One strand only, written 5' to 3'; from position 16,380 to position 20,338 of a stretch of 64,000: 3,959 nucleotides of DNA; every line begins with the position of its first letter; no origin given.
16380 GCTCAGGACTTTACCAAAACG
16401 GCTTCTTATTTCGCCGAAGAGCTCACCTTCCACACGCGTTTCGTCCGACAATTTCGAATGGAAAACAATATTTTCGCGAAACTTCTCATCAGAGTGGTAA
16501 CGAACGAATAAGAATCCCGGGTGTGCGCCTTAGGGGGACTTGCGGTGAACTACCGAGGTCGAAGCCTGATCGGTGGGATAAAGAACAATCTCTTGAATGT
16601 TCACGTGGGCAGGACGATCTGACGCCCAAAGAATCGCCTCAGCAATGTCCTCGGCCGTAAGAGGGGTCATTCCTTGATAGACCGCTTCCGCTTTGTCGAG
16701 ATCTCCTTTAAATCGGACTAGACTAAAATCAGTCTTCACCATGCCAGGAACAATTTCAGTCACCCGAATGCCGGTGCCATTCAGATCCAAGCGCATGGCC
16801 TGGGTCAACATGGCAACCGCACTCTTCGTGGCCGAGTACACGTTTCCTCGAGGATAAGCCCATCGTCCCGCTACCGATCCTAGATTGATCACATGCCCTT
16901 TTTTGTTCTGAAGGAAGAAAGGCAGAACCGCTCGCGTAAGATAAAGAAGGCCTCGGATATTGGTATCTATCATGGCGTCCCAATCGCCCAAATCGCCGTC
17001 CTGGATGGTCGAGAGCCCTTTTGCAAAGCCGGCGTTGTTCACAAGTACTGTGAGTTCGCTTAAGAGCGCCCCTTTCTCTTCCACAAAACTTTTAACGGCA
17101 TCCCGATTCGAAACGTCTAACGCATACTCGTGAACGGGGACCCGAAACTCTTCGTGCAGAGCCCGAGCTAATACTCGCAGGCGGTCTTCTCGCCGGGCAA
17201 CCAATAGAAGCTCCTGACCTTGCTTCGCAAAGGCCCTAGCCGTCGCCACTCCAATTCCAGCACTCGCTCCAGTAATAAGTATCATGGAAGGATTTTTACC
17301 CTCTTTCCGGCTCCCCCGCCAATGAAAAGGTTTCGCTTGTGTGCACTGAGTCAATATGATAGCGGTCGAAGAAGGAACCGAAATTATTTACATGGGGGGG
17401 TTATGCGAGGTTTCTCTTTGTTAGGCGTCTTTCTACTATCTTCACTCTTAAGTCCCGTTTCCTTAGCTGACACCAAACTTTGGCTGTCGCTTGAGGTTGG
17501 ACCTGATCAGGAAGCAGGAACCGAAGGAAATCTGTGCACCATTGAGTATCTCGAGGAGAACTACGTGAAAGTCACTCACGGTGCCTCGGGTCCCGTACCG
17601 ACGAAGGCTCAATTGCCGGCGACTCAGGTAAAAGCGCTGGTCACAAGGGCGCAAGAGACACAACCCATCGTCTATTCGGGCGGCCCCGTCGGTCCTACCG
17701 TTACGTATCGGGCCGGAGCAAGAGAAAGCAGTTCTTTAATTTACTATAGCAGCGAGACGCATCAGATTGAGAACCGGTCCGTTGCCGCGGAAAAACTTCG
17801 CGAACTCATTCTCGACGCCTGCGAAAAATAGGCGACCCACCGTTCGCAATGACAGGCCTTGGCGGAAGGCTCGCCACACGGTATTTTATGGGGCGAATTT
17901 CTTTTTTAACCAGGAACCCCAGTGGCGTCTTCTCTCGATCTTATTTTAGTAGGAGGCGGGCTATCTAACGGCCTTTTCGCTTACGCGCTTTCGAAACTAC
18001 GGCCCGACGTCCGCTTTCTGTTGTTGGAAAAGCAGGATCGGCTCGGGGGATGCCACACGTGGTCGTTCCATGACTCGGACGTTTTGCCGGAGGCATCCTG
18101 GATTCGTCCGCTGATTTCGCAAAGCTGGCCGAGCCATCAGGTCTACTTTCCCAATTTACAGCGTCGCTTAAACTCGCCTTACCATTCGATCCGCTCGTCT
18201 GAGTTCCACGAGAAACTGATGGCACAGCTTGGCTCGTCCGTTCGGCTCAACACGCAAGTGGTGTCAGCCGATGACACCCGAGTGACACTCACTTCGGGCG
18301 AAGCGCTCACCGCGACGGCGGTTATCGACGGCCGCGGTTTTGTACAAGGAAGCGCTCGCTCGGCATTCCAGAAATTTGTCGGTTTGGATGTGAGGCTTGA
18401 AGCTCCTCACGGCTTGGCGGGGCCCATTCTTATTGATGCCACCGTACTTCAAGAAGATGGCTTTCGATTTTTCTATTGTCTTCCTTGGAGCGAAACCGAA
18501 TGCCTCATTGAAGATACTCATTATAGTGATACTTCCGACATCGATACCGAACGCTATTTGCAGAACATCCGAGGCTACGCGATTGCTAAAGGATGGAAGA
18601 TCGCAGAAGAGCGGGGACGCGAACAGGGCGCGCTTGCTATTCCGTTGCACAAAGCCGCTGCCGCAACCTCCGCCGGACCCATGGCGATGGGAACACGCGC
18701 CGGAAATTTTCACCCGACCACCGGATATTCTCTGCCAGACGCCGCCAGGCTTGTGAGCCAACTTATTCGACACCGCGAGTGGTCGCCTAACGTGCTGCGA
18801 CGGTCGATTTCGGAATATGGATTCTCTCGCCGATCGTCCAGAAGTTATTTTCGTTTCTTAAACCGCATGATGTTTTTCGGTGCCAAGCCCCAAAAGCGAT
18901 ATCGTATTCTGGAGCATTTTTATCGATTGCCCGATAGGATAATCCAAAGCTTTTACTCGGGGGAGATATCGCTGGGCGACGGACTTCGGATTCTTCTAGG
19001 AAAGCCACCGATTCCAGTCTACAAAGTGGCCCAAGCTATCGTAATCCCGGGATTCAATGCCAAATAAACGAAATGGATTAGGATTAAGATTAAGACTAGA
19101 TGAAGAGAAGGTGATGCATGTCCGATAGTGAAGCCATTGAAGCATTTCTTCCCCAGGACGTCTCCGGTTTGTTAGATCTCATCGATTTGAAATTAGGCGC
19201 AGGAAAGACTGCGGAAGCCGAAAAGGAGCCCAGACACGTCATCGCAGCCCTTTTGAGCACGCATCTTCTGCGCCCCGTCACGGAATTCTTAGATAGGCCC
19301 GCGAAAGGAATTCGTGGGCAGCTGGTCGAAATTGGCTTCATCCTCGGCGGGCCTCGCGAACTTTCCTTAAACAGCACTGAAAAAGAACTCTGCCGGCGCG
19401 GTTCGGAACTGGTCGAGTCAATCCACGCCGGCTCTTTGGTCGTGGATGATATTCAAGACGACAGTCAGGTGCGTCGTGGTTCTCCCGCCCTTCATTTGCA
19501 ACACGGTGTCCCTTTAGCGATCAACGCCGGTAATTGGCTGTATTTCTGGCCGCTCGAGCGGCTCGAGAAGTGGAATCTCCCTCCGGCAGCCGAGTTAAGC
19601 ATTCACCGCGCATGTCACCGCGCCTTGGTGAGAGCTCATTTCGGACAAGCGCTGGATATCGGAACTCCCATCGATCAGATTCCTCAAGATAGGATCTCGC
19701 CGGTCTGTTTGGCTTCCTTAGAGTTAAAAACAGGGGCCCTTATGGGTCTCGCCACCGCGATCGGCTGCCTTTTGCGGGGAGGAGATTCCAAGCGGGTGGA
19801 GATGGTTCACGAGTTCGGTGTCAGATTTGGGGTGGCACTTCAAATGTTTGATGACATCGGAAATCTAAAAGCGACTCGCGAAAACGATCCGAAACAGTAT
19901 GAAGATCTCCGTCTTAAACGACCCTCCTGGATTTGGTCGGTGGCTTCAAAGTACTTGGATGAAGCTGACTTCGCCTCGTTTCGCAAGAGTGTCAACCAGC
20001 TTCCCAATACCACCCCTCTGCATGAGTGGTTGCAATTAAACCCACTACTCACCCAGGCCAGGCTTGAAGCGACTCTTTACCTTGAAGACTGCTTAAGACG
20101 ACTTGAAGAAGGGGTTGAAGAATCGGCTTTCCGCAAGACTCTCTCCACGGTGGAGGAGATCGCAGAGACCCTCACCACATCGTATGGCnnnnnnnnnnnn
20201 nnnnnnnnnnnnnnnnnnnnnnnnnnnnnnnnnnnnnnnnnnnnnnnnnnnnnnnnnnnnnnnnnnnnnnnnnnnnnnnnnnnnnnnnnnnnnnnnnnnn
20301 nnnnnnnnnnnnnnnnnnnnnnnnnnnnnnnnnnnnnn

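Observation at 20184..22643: Single-ORF fusion of phytoene desaturase (CrtI) and phytoene synthase (CrtB)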

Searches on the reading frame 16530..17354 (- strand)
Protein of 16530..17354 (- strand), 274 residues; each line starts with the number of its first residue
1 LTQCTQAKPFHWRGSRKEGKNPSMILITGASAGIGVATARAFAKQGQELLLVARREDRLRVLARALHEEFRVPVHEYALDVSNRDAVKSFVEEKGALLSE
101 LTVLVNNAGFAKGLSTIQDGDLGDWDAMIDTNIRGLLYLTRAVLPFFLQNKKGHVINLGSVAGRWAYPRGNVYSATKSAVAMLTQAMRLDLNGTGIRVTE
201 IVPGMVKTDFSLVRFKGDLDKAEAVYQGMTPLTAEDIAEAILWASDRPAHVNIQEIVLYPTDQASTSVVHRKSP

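Call 3: search_protein_families(library=pfam, proteins=[window:16530-17354:-])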
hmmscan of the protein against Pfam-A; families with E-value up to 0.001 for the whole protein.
window:16530-17354:- (274 aa): 4 families
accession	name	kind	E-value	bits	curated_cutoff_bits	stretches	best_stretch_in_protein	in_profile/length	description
PF00106.31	adh_short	-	1.5e-52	178.4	26.6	1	24-210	2-186/195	short chain dehydrogenase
PF13561.12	adh_short_C2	-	5.5e-40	137.9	27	1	29-256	1-229/236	Enoyl-(Acyl carrier protein) reductase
PF08659.16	KR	-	4.2e-14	53.3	22.6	1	24-196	2-173/180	KR domain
PF01370.27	Epimerase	-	3.8e-06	26.9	20.9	1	25-188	1-157/240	NAD dependent epimerase/dehydratase family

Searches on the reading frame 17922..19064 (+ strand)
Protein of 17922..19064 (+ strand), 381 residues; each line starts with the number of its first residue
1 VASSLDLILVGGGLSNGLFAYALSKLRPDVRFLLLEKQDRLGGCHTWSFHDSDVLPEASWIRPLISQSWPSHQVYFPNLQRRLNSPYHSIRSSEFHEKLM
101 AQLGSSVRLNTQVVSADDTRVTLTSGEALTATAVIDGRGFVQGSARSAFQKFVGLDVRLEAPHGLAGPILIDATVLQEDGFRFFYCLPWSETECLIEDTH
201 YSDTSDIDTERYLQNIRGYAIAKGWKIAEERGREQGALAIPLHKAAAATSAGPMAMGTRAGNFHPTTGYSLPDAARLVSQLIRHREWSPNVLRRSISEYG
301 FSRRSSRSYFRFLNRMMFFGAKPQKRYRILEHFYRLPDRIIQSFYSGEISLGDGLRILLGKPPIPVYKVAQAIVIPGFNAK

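Call 3: search_protein_families(library=pfam, proteins=[window:17922-19064:+])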
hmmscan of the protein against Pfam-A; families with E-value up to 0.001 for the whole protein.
window:17922-19064:+ (381 aa): 2 families
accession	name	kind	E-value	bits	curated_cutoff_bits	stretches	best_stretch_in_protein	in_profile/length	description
PF05834.18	Lycopene_cycl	-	1e-70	239.2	23.4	1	6-369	1-378/380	Lycopene cyclase protein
PF13450.12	NAD_binding_8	-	7.1e-06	26.7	21.9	1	10-51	2-42/68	NAD(P)-binding Rossmann-like domain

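Call 4: search_protein_families(library=ncbifam, proteins=[window:17922-19064:+])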
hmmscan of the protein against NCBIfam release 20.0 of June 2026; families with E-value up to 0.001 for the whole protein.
window:17922-19064:+ (381 aa): 3 families
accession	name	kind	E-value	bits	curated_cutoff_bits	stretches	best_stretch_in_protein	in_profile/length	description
TIGR01789.1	lycopene_cycl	equivalog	1.9e-109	366.2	215.2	1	6-367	1-367/370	lycopene beta-cyclase CrtY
TIGR01790.1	carotene-cycl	subfamily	1e-76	258.6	209.5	1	6-366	1-383/387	lycopene cyclase family protein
TIGR00562.1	proto_IX_ox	equivalog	6.8e-06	24.9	97.85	1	6-43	4-41/470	protoporphyrinogen oxidase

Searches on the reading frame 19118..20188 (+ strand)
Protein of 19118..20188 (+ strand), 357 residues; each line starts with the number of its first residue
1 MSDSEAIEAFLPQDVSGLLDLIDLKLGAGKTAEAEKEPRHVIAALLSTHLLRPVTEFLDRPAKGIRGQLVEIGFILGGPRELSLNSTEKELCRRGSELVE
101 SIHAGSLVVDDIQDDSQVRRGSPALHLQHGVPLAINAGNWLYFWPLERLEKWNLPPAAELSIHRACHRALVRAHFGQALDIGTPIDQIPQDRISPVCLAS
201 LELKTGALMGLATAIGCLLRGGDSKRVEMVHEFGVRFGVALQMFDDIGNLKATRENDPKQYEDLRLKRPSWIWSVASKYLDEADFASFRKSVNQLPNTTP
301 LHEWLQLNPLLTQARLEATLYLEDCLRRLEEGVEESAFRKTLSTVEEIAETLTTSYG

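Call 3: search_protein_families(library=pfam, proteins=[window:19118-20188:+])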
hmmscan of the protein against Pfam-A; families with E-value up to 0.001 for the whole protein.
window:19118-20188:+ (357 aa): 1 family
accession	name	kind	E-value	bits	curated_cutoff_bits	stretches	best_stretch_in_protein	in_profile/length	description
PF00348.22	polyprenyl_synt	-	6.6e-37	127.5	27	1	49-289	3-231/251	Polyprenyl synthetase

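Call 4: search_protein_families(library=ncbifam, proteins=[window:19118-20188:+])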
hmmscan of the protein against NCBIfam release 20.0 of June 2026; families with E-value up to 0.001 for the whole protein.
window:19118-20188:+ (357 aa): 16 families
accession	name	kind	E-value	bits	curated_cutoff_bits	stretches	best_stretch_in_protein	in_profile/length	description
NF041169.1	f2_encap_cargo4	exception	1.2e-23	83.9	450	1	98-289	78-267/334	family 2 encapsulin nanocompartment cargo protein polyprenyl transferase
NF041003.1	GGPP_syn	equivalog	6e-20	71.6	500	1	96-265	66-235/326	geranylgeranyl diphosphate synthase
NF040698.1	IdsA_Meth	equivalog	1.7e-19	70.3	468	1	95-251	67-223/328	short chain isoprenyl diphosphate synthase IdsA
NF040789.2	gerfarn_diphsyn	equivalog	1e-17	64.4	560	1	99-260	91-249/345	geranylfarnesyl diphosphate synthase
TIGR02749.1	prenyl_cyano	equivalog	1.7e-13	50.3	383.2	1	85-254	62-223/322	solanesyl diphosphate synthase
NF045485.1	FPPsyn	subfamily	8.1e-13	48.2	275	1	95-256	62-226/288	farnesyl diphosphate synthase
TIGR02748.1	GerC3_HepT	equivalog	5.7e-12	45.4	456.55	1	98-257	71-222/319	heptaprenyl diphosphate synthase component II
NF045549.1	GGPPsyn_IdsB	equivalog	6.3e-12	45.2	475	1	98-247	93-238/346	geranylgeranyl diphosphate synthase IdsB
NF042417.1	NPPPS_Mycobact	equivalog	7.3e-12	45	600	1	98-257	85-235/335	nonaprenyl/(2E,6E)-farnesyl/geranylgeranyl diphosphat synthase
NF045628.1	HxpDPsynlarge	equivalog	9.4e-11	41.3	500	1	86-252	51-209/311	hexaprenyl-diphosphate synthase large subunit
NF007877.0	PRK10581.1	equivalog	2e-09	37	321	1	98-249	72-227/299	(2E,6E)-farnesyl diphosphate synthase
NF045685.1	GGPPSynCrtE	equivalog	3.6e-09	36.1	460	1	98-258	70-233/293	geranylgeranyl diphosphate synthase CrtE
NF040627.1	GFPS_Meth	equivalog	2e-06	27.5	600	1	98-250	68-210/285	geranylfarnesyl diphosphate synthase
NF040936.1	hexpp_archaea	equivalog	8.1e-06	25.4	400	0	87-127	59-98/275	hexaprenyl pyrophosphate synthase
NF008140.0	PRK10888.1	equivalog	1.4e-05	24.6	412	1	97-261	71-227/323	octaprenyl diphosphate synthase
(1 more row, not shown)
